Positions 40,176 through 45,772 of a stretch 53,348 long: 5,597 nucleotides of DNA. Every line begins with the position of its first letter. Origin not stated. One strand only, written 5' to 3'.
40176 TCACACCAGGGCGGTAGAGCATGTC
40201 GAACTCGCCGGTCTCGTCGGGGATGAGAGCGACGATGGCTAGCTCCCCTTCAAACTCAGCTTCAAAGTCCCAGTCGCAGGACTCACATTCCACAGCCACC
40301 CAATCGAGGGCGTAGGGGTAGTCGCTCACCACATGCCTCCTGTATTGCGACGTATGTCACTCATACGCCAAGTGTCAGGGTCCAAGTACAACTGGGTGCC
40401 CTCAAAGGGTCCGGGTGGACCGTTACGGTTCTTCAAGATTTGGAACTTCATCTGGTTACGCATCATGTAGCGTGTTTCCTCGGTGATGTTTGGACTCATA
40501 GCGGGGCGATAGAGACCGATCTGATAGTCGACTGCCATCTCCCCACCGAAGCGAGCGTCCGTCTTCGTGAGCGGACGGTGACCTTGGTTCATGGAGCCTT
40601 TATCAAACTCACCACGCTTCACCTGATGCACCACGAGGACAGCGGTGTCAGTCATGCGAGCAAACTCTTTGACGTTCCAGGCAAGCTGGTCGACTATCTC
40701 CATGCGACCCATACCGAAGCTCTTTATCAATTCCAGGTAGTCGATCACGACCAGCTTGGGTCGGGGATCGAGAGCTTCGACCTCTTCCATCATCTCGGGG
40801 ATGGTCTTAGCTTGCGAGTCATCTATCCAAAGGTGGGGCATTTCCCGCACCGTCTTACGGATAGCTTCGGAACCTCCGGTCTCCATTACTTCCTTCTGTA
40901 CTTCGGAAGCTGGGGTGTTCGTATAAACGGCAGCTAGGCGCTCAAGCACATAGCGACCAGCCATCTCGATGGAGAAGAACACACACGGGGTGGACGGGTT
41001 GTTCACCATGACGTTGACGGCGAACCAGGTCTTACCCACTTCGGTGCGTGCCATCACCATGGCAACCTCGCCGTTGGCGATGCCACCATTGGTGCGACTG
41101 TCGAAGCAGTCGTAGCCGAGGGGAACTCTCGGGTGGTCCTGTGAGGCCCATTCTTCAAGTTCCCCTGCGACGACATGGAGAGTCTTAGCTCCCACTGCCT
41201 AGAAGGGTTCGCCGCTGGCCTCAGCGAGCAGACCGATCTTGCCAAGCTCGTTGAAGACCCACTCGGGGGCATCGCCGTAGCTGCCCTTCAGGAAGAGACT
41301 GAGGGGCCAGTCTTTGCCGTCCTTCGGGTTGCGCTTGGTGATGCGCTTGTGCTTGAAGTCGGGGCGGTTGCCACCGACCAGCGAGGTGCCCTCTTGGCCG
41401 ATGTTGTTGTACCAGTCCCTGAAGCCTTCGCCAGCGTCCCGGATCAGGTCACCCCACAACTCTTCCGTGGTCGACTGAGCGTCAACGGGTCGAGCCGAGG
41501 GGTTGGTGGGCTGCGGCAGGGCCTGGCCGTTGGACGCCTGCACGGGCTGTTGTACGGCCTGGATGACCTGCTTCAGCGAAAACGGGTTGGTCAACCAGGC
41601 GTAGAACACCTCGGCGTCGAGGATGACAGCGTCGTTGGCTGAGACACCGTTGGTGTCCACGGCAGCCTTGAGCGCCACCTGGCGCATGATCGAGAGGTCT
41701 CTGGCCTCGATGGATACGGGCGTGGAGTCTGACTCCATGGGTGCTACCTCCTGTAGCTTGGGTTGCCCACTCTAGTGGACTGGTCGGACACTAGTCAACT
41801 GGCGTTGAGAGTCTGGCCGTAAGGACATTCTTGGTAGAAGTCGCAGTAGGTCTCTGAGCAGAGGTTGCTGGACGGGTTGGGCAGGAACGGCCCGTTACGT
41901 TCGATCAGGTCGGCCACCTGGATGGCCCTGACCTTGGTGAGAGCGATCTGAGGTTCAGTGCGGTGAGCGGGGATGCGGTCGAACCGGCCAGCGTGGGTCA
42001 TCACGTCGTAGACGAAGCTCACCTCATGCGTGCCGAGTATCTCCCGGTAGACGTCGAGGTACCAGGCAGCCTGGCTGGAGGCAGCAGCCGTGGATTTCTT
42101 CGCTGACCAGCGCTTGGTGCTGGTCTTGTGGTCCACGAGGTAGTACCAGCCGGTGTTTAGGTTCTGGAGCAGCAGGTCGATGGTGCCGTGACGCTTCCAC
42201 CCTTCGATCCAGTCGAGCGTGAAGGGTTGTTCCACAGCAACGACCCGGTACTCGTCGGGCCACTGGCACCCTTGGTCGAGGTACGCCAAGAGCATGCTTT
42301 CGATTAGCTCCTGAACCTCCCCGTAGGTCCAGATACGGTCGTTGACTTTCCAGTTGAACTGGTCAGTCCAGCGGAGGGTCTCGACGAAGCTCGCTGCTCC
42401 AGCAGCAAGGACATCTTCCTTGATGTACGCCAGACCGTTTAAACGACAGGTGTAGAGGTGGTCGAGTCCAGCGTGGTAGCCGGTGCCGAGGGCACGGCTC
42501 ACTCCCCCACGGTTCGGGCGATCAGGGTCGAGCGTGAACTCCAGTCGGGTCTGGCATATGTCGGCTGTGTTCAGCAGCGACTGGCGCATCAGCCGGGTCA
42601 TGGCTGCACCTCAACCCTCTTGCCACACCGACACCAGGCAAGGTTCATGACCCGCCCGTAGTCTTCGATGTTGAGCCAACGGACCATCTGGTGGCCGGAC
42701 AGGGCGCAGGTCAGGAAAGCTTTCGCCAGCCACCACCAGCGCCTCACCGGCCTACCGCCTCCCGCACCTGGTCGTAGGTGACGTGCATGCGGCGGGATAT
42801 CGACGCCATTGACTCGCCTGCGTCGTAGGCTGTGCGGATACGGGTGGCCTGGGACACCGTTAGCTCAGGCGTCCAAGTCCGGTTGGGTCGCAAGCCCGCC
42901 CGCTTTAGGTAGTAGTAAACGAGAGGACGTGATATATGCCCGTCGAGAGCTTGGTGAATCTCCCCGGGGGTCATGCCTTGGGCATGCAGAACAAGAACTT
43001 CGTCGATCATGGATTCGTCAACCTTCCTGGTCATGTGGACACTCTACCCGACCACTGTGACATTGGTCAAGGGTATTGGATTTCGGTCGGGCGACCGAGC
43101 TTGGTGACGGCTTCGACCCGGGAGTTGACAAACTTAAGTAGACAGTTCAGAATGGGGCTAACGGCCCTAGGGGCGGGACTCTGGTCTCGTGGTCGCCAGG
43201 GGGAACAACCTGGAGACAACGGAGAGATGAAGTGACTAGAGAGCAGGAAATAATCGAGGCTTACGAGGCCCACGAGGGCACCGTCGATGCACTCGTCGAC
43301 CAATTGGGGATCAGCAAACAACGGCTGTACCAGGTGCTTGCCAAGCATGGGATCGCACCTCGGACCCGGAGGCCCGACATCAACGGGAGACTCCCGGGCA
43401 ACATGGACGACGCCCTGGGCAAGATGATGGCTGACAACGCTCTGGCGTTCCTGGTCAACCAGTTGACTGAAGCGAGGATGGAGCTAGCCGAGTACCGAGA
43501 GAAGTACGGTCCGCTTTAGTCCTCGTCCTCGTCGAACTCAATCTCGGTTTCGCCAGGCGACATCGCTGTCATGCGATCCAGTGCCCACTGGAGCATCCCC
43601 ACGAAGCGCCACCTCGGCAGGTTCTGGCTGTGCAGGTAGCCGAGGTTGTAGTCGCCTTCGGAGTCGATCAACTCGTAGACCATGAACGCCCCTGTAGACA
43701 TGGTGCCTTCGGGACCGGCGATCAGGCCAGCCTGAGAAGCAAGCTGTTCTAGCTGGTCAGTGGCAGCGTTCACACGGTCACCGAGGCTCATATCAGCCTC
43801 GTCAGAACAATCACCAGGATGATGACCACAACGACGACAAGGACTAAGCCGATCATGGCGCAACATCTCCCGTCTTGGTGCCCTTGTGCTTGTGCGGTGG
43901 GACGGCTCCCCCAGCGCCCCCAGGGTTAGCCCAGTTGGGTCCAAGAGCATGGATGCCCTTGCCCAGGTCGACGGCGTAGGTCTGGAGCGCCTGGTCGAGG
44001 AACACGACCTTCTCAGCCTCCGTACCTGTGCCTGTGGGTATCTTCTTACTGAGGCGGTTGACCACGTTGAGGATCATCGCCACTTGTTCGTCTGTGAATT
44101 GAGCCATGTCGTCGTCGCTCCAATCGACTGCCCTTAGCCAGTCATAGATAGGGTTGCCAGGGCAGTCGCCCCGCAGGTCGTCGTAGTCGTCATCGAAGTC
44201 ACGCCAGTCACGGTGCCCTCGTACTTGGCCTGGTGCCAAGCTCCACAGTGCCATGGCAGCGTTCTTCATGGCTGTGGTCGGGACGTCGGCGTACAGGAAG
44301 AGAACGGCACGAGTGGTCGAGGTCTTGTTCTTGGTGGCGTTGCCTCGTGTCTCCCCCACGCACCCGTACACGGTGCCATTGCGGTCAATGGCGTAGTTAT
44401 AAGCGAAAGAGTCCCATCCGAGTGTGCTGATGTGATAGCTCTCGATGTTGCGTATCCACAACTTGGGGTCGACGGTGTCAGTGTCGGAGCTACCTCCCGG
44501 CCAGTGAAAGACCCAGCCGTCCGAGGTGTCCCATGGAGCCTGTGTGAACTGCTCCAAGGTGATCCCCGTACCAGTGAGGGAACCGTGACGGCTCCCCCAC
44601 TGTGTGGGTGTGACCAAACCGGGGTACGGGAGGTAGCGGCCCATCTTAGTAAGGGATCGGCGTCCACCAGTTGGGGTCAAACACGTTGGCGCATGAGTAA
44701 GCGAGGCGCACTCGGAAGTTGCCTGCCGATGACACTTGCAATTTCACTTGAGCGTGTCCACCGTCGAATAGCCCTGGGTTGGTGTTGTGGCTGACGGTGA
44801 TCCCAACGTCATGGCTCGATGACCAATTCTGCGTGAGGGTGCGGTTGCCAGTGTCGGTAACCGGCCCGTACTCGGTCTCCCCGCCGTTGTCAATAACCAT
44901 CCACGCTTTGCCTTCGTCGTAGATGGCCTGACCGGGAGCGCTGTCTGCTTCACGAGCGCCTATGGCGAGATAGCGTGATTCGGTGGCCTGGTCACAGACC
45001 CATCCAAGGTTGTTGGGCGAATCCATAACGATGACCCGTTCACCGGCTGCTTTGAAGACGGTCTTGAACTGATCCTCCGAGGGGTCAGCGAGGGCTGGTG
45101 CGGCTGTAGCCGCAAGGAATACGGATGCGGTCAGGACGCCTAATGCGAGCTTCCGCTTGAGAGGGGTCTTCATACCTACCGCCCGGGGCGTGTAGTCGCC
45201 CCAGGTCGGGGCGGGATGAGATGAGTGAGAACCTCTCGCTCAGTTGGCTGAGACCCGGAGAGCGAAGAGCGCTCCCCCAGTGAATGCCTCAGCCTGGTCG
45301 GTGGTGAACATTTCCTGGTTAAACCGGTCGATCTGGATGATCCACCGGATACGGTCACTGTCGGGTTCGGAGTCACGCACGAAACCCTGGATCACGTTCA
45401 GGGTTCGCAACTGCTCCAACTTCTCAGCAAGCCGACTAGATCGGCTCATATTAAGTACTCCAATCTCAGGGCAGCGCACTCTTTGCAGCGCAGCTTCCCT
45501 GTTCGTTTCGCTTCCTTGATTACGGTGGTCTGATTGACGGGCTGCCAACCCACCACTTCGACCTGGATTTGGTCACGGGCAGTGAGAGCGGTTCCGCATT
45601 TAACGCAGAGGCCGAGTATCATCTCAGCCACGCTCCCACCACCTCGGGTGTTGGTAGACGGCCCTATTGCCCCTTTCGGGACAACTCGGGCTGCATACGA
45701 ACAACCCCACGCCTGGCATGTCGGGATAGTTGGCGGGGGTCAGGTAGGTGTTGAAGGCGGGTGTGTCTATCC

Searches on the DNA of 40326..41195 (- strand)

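Call 44: search_rna_families(sources=[L016, L018], threshold=evalue, max_evalue=1, show_alignments=4)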
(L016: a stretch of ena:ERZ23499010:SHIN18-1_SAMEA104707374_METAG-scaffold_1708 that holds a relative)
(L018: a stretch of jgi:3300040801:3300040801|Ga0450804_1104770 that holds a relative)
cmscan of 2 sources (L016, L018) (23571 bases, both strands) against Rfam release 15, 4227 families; matches with E-value up to 1: 4.
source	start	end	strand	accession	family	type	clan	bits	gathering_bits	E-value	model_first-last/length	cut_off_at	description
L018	1936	2018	+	RF00023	tmRNA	Gene;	CL00001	60.7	47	1e-21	1-374/374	no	transfer-messenger RNA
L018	1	63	+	RF02276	Hammerhead_II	Gene; ribozyme;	CL00010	36.5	37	0.00036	5-66/66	5'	Hammerhead ribozyme (type II)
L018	633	725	+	RF02276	Hammerhead_II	Gene; ribozyme;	CL00010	35.2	37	0.00074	1-66/66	no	Hammerhead ribozyme (type II)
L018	1991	2055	+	RF04321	tmRNA_permuted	Gene;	-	28.6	47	0.023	36-93/213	no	permuted transfer-messenger RNA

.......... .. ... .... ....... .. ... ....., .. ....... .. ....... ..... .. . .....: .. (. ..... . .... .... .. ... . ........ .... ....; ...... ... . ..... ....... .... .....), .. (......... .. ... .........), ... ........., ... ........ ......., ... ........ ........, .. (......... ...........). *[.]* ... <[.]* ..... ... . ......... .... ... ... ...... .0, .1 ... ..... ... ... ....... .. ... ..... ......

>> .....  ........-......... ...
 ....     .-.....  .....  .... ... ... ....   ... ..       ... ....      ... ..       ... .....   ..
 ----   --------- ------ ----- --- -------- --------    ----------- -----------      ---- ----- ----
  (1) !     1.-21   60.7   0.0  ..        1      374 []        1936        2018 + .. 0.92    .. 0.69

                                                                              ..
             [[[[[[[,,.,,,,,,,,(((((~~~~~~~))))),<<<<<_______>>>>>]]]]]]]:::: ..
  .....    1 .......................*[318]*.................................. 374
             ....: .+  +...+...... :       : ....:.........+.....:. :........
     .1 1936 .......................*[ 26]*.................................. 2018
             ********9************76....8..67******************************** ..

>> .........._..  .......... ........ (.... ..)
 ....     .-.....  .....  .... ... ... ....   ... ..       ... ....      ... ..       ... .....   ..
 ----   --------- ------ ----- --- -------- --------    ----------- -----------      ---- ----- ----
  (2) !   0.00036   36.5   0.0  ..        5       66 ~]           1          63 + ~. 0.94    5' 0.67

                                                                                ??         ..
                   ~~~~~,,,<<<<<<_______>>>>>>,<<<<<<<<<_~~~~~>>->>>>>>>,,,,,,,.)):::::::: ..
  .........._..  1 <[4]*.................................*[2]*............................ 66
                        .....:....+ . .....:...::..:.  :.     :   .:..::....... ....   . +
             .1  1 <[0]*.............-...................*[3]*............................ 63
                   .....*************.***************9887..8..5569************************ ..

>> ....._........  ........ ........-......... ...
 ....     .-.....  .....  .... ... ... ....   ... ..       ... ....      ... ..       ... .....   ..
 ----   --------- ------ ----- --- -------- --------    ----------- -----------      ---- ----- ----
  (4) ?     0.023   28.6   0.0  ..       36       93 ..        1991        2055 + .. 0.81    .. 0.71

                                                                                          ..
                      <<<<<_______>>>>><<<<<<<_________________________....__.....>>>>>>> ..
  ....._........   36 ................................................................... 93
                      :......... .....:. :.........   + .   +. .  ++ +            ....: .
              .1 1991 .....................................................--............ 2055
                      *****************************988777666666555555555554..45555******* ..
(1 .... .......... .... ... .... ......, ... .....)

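Call 58: search_rna_families(sources=[L070, L025, L022, L037, L052, L053], threshold=evalue, max_evalue=0.1, show_alignments=0)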
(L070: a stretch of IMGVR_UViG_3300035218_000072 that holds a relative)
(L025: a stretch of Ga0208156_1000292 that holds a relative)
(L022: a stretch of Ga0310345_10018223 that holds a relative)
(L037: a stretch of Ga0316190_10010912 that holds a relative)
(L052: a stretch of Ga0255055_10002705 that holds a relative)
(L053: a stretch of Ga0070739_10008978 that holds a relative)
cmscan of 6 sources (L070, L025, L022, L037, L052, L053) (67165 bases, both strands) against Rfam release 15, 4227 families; matches with E-value up to 0.1: 21.
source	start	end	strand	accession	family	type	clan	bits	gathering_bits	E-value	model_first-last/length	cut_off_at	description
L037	333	405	+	RF00005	tRNA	Gene; tRNA;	CL00001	63.1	29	2.5e-11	1-71/71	no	tRNA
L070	4979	5060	+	RF00023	tmRNA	Gene;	CL00001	58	47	4e-20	1-374/374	no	transfer-messenger RNA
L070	1257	1321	+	RF02276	Hammerhead_II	Gene; ribozyme;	CL00010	50.8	37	1.8e-07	1-66/66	no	Hammerhead ribozyme (type II)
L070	785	846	+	RF02276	Hammerhead_II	Gene; ribozyme;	CL00010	49.2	37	4.7e-07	1-66/66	no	Hammerhead ribozyme (type II)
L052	6183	6248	+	RF02276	Hammerhead_II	Gene; ribozyme;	CL00010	47.9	37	1e-06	1-66/66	no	Hammerhead ribozyme (type II)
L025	3320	3385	+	RF02276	Hammerhead_II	Gene; ribozyme;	CL00010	47.3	37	1.5e-06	1-66/66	no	Hammerhead ribozyme (type II)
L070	2283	2348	+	RF02276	Hammerhead_II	Gene; ribozyme;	CL00010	45.2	37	5.2e-06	1-66/66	no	Hammerhead ribozyme (type II)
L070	3355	3420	+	RF02276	Hammerhead_II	Gene; ribozyme;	CL00010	44.8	37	6.7e-06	1-66/66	no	Hammerhead ribozyme (type II)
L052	3107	3170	+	RF02276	Hammerhead_II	Gene; ribozyme;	CL00010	44.8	37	6.4e-06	1-66/66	no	Hammerhead ribozyme (type II)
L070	474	540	+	RF02276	Hammerhead_II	Gene; ribozyme;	CL00010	44.6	37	7.6e-06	1-66/66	no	Hammerhead ribozyme (type II)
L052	7291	7352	+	RF02276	Hammerhead_II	Gene; ribozyme;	CL00010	44.6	37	7.6e-06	1-66/66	no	Hammerhead ribozyme (type II)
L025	6066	6146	+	RF00023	tmRNA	Gene;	CL00001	44.5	47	2.2e-14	1-374/374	no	transfer-messenger RNA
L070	1905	1970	+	RF02276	Hammerhead_II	Gene; ribozyme;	CL00010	41.9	37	3.9e-05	1-66/66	no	Hammerhead ribozyme (type II)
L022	101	164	+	RF02276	Hammerhead_II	Gene; ribozyme;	CL00010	40.1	37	0.00011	1-66/66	no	Hammerhead ribozyme (type II)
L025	1933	1995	+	RF02276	Hammerhead_II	Gene; ribozyme;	CL00010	39.3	37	0.00018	1-66/66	no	Hammerhead ribozyme (type II)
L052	3880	3941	+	RF02276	Hammerhead_II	Gene; ribozyme;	CL00010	39.3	37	0.00019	1-66/66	no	Hammerhead ribozyme (type II)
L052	4672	4733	+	RF02276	Hammerhead_II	Gene; ribozyme;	CL00010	38.9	37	0.00023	1-66/66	no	Hammerhead ribozyme (type II)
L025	2316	2379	+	RF02276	Hammerhead_II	Gene; ribozyme;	CL00010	38.1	37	0.00038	1-66/66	no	Hammerhead ribozyme (type II)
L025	3844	3916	+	RF02276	Hammerhead_II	Gene; ribozyme;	CL00010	34.7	37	0.003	1-66/66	no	Hammerhead ribozyme (type II)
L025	2882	2947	+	RF02276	Hammerhead_II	Gene; ribozyme;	CL00010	33.3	37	0.0066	1-66/66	no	Hammerhead ribozyme (type II)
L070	2854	2919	+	RF02276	Hammerhead_II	Gene; ribozyme;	CL00010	33.2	37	0.0075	1-66/66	no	Hammerhead ribozyme (type II)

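Call 59: search_rna_families(sources=[L060, L019, L031, L036, L065, L047, L035, L021], threshold=gathering)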
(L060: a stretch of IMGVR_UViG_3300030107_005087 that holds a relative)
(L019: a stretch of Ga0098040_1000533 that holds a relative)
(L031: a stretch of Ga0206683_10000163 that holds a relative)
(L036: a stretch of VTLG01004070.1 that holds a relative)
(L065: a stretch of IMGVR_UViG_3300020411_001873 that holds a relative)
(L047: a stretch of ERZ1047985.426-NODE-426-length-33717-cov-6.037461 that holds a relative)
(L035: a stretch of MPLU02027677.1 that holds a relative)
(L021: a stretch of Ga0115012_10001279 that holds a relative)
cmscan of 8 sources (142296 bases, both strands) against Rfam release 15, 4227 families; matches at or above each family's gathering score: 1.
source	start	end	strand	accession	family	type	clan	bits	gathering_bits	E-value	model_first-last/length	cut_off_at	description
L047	6196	6262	+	RF02276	Hammerhead_II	Gene; ribozyme;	CL00010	37.9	37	0.0009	1-66/66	no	Hammerhead ribozyme (type II)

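Call 74: search_with_rna_model(model_id=R2, sources=[L016, L017, L018, L019, L020, L021, L022, L023, L024, L025, L026, L027, L028, L029, L030, L031, L032, L033, L034, L035, L036, L037, L038, L039, L040, L041, L042, L043, L044, L045, L046, L047, L048, L049, L050, L051, L052, L053, L054, L055, L056, L057, L059, L060, L063, L064, L065, L066, L067, L068, L069, L070, L071, L072], max_evalue=0.01)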
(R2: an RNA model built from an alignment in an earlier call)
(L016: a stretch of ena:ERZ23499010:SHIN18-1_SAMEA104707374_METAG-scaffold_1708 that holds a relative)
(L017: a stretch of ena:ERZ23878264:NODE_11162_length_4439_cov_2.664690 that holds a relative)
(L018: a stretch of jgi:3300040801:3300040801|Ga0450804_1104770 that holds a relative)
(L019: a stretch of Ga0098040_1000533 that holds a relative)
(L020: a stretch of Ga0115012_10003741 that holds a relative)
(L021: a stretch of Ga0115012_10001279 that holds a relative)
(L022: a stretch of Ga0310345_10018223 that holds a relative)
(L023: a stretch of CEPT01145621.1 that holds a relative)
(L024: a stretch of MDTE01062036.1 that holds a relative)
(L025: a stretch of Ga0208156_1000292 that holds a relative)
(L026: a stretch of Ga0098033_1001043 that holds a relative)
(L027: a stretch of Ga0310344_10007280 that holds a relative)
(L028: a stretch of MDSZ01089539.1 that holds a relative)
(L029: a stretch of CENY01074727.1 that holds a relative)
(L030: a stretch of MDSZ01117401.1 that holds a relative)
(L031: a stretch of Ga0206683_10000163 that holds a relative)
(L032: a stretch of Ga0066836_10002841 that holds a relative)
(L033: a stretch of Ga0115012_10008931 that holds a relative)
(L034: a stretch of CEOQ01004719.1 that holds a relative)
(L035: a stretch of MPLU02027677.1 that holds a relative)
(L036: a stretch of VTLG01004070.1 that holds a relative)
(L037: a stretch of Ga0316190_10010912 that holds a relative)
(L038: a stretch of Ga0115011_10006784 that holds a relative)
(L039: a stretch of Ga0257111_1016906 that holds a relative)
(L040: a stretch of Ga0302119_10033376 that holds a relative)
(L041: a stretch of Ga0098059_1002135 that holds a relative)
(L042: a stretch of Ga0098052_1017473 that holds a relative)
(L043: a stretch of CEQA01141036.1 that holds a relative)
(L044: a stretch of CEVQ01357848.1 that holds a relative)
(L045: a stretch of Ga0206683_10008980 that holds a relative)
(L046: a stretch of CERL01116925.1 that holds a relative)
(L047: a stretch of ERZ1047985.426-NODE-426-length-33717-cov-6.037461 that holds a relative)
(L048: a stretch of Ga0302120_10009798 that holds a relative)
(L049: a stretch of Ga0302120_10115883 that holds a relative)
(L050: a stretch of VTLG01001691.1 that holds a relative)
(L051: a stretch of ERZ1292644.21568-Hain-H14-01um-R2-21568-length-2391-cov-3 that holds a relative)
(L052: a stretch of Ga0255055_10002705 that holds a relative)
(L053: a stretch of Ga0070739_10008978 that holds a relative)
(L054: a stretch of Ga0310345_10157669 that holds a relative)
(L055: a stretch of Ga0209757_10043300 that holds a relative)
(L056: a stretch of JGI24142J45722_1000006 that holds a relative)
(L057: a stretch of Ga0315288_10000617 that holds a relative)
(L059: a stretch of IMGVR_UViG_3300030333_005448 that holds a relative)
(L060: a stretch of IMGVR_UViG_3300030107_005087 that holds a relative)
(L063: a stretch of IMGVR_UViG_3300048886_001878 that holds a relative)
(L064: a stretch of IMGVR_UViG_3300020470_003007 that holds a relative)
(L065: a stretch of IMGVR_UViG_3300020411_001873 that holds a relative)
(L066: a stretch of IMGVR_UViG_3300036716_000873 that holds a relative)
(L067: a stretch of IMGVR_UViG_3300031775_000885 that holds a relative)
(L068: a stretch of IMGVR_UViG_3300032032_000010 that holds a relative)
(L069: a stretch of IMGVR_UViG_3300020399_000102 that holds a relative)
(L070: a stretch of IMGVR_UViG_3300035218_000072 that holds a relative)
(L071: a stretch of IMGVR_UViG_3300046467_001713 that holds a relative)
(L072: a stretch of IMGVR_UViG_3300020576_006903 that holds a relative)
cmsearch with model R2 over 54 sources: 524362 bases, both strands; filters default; matches with E-value up to 0.01: 75.
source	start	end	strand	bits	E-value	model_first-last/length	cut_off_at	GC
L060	2962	3041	+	80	1.7e-22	1-82/82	no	0.62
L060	4915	4995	+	79.7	2.2e-22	1-82/82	no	0.56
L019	1491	1569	+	79.3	2.8e-22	1-82/82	no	0.56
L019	4014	4094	+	78.5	5.2e-22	1-82/82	no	0.54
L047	4127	4208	+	77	1.6e-21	1-82/82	no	0.65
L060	4210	4290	+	75.8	3.9e-21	1-82/82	no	0.62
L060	1963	2042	+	74.9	7.4e-21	1-82/82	no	0.56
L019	496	573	+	73.8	1.6e-20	1-82/82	no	0.51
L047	5824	5904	+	73.7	1.8e-20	1-82/82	no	0.64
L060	2352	2429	+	73.3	2.4e-20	1-82/82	no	0.53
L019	2161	2240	+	73.1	2.7e-20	1-82/82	no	0.6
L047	2998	3078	+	73.1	2.7e-20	1-82/82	no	0.65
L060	1638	1715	+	72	6.4e-20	1-82/82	no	0.55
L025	4157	4239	+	71.5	9.2e-20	1-82/82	no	0.7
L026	966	1048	+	71.5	9.2e-20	1-82/82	no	0.7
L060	2671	2747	+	68.4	9.3e-19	1-82/82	no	0.57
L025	4716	4798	+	67.7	1.5e-18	1-82/82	no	0.65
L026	1525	1607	+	67.7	1.5e-18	1-82/82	no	0.65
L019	3293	3383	+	67.3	2e-18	1-82/82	no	0.6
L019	2859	2937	+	62.3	8.1e-17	1-82/82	no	0.57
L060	3776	3854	+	61.1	2e-16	1-82/82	no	0.59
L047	4998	5078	+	58.9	1e-15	1-82/82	no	0.64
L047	1978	2056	+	56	8.6e-15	1-82/82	no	0.63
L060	667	745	+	53.8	4.3e-14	1-82/82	no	0.58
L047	3629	3710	+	53.3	6.4e-14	1-82/82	no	0.57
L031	4419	4492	+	49.8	8.3e-13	1-82/82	no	0.43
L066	2976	3049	+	49.8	8.3e-13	1-82/82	no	0.43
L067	5017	5090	+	49.8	8.3e-13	1-82/82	no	0.43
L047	4516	4591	+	46.5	9.3e-12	1-82/82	no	0.55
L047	1707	1787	+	46.2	1.2e-11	1-82/82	no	0.65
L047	2707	2788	+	44.1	5.7e-11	1-82/82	no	0.66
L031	3622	3694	+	43.4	9.5e-11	1-82/82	no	0.44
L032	162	234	+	43.4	9.5e-11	1-82/82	no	0.44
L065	4476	4548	+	43.4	9.5e-11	1-82/82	no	0.44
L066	2179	2251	+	43.4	9.5e-11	1-82/82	no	0.44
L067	4220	4292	+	43.4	9.5e-11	1-82/82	no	0.44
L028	18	92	+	41.2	4.9e-10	1-82/82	no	0.47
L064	581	655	+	41.2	4.9e-10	1-82/82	no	0.47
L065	5312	5386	+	41.2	4.9e-10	1-82/82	no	0.47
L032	1387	1461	+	37.8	5.9e-09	1-82/82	no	0.44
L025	5334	5413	+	33.6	1.3e-07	1-82/82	no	0.7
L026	2143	2222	+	33.6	1.3e-07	1-82/82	no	0.7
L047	2279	2351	+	30.9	9.3e-07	1-82/82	no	0.7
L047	1002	1074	+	29.9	2e-06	1-82/82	no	0.66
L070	4429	4508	+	29.2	3.5e-06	1-82/82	no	0.68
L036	4606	4678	+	28.9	4.4e-06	1-82/82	no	0.44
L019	63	135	+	28.6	5.2e-06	1-82/82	no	0.6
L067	644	717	+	28.2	7e-06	1-82/82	no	0.42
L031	52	125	+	28.2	7.2e-06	1-82/82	no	0.49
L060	1108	1183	+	27.8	9.3e-06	1-82/82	no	0.57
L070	5304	5377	+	25.6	4.8e-05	1-82/82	no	0.62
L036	2483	2557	+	25.6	5e-05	1-82/82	no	0.44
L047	5339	5414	+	25.5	5.1e-05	1-82/82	no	0.66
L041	253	324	+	25.2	6.6e-05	1-82/82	no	0.56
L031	2651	2725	+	24.9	8.1e-05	1-82/82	no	0.45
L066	1208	1282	+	24.9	8.1e-05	1-82/82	no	0.45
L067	3249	3323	+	24.9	8.1e-05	1-82/82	no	0.45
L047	1379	1454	+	24.8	8.6e-05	1-82/82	no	0.67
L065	369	442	+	24.6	9.9e-05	1-82/82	no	0.53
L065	3101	3174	+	24.4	0.00011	1-82/82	no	0.45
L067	1509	1579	+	24.4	0.00012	1-82/82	no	0.46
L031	1427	1501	+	24.4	0.00012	1-82/82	no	0.44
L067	2025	2099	+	24.4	0.00012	1-82/82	no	0.44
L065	2773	2847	+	24.4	0.00012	1-82/82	no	0.41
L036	2317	2390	+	23.2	0.00029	1-82/82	no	0.45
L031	911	984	+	23.2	0.00029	1-82/82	no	0.46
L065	22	95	+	23.1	0.00031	1-82/82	no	0.46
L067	205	278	+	22.1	0.00065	1-82/82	no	0.47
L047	739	809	+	21.6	0.00091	1-82/82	no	0.7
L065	3573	3646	+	21.4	0.0011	1-82/82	no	0.41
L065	2079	2151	+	20.9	0.0016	1-82/82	no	0.51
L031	1900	1973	+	20.8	0.0017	1-82/82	no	0.41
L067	2498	2571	+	20.8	0.0017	1-82/82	no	0.41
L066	456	527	+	19.9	0.0032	1-82/82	no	0.42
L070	5014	5089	+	19.3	0.0053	1-82/82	no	0.66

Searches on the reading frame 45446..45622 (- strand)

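Call 89: search_protein_families(library=pfam, proteins=[window:45446-45622:-], max_evalue=0.01)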
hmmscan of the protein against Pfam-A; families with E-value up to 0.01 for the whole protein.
window:45446-45622:- (58 aa): 1 family
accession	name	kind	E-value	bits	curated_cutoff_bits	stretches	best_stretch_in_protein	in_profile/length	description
PF09947.15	DUF2180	-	0.0088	16.6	22.2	1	3-51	16-64/68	Uncharacterized protein conserved in archaea (DUF2180)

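Call 90: search_protein_families(library=phrogs, proteins=[window:45446-45622:-], max_evalue=0.001)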
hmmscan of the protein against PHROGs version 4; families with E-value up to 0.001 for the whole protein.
window:45446-45622:- (58 aa): 0 families
